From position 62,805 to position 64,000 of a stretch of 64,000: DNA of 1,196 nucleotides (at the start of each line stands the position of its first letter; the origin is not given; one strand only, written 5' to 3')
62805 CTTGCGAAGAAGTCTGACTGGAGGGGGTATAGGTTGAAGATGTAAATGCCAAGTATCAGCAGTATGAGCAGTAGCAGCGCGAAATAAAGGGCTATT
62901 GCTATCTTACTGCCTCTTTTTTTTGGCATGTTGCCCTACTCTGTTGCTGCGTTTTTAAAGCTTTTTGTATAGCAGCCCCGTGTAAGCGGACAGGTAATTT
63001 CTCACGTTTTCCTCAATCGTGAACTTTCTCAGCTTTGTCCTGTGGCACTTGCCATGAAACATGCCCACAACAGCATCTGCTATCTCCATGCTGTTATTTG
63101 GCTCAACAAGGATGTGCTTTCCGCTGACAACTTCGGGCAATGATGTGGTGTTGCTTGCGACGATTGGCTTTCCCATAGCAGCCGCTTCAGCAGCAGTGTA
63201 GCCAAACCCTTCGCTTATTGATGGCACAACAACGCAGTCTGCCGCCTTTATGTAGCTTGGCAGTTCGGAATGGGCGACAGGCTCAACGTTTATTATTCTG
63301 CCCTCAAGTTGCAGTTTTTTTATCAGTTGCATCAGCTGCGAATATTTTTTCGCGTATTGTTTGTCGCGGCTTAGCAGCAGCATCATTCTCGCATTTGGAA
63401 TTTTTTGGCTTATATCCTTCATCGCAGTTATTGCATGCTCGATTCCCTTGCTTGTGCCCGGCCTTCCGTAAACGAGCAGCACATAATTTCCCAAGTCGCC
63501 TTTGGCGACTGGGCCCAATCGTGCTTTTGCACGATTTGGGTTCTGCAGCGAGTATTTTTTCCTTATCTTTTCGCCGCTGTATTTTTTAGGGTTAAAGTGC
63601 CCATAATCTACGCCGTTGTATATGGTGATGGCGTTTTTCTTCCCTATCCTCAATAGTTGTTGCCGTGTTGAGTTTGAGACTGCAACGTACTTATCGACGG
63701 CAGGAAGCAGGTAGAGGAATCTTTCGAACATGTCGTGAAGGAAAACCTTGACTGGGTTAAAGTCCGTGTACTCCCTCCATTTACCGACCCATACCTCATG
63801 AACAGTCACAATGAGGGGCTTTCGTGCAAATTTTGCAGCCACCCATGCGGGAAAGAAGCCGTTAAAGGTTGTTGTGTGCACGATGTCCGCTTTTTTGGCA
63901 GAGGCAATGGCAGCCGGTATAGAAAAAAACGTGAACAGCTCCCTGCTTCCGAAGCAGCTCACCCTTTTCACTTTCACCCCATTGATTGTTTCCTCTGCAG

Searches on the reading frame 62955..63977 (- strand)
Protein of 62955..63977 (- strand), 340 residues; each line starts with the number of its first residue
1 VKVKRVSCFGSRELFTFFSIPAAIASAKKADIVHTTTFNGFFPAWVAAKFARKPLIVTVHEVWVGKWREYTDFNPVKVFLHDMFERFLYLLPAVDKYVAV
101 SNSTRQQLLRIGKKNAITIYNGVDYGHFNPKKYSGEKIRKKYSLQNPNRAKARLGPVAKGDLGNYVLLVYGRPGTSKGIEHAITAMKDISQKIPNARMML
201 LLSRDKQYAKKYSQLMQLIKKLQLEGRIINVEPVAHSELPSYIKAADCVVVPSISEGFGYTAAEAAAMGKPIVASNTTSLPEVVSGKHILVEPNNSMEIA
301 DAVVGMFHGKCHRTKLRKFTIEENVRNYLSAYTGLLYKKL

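Call 55: search_protein_families(library=pfam, proteins=[window:62955-63977:-], max_evalue=0.01)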
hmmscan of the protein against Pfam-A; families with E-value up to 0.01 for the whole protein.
window:62955-63977:- (340 aa): 5 families
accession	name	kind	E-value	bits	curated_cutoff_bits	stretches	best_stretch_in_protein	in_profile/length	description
PF00534.26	Glycos_transf_1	-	2.3e-25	89.5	26.4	1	163-318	14-167/172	Glycosyl transferases group 1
PF13692.12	Glyco_trans_1_4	-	6.6e-23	82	27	1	166-306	3-139/142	Glycosyl transferases group 1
PF13439.12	Glyco_transf_4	-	6.6e-18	65.7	28.5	1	13-124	54-167/170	Glycosyltransferase Family 4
PF20706.3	GT4-conflict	-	5.4e-12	45.8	26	1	163-291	196-324/385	Family 4 Glycosyltransferase in conflict systems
PF13579.12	Glyco_trans_4_4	-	8.8e-10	39.6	29.7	1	23-113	66-147/158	Glycosyl transferase 4-like domain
